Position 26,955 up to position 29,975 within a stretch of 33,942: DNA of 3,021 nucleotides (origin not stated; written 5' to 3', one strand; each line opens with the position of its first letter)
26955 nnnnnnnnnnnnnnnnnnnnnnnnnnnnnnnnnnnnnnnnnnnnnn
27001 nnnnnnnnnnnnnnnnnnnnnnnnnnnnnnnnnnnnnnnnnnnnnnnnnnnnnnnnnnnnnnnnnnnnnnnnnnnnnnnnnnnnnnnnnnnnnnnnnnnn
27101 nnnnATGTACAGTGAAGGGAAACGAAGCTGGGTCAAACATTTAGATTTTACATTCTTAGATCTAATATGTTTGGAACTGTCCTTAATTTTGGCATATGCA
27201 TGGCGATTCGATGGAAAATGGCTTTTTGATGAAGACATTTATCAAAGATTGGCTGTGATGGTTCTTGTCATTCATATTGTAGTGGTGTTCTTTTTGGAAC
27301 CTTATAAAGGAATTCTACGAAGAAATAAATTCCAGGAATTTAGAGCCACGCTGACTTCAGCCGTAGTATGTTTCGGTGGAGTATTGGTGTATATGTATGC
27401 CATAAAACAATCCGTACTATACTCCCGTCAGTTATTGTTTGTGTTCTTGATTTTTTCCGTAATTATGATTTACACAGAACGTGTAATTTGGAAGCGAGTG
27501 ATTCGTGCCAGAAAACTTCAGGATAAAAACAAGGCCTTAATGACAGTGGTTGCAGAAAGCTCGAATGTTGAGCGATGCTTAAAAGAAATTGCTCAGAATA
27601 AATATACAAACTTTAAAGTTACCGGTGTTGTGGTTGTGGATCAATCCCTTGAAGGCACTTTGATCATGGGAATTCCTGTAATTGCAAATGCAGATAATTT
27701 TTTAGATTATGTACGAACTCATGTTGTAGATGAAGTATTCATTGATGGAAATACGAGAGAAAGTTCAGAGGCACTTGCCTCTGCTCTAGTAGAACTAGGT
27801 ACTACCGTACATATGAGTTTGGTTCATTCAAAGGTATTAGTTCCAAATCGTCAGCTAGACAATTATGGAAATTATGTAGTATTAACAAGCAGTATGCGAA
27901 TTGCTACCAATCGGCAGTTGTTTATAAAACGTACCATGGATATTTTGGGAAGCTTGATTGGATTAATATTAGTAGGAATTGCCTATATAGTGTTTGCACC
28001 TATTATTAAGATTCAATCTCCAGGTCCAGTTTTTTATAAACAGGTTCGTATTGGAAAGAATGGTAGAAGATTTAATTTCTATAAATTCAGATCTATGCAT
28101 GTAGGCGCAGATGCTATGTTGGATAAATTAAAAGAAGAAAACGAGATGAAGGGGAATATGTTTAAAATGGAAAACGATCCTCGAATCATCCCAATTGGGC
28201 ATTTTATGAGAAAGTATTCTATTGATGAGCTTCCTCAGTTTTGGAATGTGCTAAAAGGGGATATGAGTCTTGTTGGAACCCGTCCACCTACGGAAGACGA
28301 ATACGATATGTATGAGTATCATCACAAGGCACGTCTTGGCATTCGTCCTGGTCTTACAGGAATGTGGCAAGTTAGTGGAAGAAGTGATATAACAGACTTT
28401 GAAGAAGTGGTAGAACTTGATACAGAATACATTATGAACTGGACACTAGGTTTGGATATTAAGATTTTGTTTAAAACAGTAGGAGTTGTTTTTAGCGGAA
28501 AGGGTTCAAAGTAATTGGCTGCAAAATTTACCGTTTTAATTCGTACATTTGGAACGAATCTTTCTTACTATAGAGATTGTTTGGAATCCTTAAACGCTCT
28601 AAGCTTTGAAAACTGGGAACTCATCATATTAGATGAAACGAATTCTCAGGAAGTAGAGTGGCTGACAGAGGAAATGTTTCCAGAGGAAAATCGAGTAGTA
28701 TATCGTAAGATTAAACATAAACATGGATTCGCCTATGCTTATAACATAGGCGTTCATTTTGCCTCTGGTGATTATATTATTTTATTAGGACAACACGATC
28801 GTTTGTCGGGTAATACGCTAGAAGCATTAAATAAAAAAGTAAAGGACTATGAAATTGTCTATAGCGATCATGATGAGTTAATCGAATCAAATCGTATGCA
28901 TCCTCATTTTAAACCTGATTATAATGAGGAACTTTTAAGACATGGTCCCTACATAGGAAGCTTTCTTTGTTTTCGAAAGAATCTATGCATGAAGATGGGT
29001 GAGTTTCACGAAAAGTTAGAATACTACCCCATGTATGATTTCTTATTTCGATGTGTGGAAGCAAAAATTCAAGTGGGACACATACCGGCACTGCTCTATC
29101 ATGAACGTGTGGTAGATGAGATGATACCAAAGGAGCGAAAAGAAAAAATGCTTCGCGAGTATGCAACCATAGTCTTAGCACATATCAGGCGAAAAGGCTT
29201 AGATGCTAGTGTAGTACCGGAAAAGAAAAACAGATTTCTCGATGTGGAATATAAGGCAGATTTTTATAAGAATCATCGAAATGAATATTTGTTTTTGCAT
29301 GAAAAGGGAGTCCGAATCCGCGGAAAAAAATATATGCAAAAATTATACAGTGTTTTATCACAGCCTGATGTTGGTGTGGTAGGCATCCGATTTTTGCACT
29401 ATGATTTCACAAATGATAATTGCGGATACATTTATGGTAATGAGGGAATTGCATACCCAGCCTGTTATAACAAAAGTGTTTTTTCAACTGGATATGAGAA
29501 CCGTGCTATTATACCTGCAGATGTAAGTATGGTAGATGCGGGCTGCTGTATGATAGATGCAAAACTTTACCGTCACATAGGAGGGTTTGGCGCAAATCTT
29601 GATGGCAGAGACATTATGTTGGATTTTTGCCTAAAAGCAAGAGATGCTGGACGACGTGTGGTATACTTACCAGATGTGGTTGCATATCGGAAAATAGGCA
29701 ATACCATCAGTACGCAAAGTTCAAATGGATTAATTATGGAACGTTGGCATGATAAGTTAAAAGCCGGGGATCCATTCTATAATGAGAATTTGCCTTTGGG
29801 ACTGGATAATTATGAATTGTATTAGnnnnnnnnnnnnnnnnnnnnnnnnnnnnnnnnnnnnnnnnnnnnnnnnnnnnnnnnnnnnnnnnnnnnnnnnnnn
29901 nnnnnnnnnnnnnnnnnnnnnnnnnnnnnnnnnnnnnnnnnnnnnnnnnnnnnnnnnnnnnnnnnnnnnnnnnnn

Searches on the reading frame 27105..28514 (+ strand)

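Call 16: search_protein_families(library=pfam, proteins=[window:27105-28514:+], max_evalue=0.001)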
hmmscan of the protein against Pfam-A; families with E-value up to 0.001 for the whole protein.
window:27105-28514:+ (469 aa): 2 families
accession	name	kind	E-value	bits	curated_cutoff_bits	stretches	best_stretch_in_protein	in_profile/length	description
PF02397.22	Bac_transf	-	7.6e-67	224.7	27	1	275-463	1-178/179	Bacterial sugar transferase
PF13727.12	CoA_binding_3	-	1e-13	52.1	25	1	68-213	7-147/175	CoA-binding domain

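Call 56: search_protein_families(library=ncbifam, proteins=[window:27105-28514:+], max_evalue=0.00001)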
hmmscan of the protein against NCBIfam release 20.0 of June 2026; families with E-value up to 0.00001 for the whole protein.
window:27105-28514:+ (469 aa): 10 families
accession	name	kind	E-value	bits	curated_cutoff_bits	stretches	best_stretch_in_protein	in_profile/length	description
TIGR03025.1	EPS_sugtrans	subfamily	1.5e-117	393.6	295.55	1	18-468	2-444/445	exopolysaccharide biosynthesis polyprenyl glycosylphosphotransferase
TIGR03022.1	WbaP_sugtrans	subfamily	9.4e-91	305.3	403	1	18-468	4-455/456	undecaprenyl-phosphate galactose phosphotransferase WbaP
TIGR03023.1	WcaJ_sugtrans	equivalog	2.2e-90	304.2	410.75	1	17-466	1-450/453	undecaprenyl-phosphate glucose phosphotransferase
NF041877.1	EPS_EpsZ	equivalog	5.1e-72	243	800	1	41-468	37-458/459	exopolysaccharide biosynthesis polyisoprenyl-phosphate hexose-1-phosphate transferase EpsZ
NF052601.1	undeca_RfbP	equivalog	4.7e-63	212.7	330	1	262-464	32-237/244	undecaprenyl-phosphate galactose phosphotransferase family protein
TIGR03013.1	EpsB_2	subfamily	3.6e-53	181.2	393.35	1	19-469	3-443/443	TIGR03013 family XrtA/PEP-CTERM system glycosyltransferase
NF011751.0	PRK15204.1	equivalog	7.5e-52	176.5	907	1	14-467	21-474/476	undecaprenyl-phosphate galactose phosphotransferase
NF050817.1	PolSacchBiosHfsE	equivalog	8.2e-42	143.5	750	1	57-462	58-459/467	polysaccharide biosynthesis protein HfsE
NF007518.0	PRK10124.1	equivalog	3.9e-41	141.2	684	1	54-465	56-460/464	undecaprenyl-phosphate glucose phosphotransferase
NF045514.1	glycotran_HepC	equivalog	6.5e-22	77.9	140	1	271-395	113-212/220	heterocyst development glycosyltransferase HepC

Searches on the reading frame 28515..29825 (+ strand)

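Call 16: search_protein_families(library=pfam, proteins=[window:28515-29825:+], max_evalue=0.001)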
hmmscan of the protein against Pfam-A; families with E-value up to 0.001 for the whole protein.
window:28515-29825:+ (436 aa): 1 family
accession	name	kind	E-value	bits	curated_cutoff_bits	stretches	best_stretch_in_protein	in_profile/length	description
PF00535.33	Glycos_transf_2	-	2.7e-13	50.7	23.3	1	9-113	4-107/168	Glycosyl transferase family 2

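Call 56: search_protein_families(library=ncbifam, proteins=[window:28515-29825:+], max_evalue=0.00001)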
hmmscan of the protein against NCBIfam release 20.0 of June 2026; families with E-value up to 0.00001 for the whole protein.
window:28515-29825:+ (436 aa): 2 families
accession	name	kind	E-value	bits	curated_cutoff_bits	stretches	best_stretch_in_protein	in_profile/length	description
NF050050.1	ProtGlycPglI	equivalog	2.6e-10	40.2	500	1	3-115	2-115/306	GalNAc(5)-diNAcBac-PP-undecaprenol beta-1,3-glucosyltransferase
NF047683.1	TeichurnBiosyTuaG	equivalog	1.3e-08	34.8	400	1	17-105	19-107/252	teichuronic acid biosynthesis protein TuaG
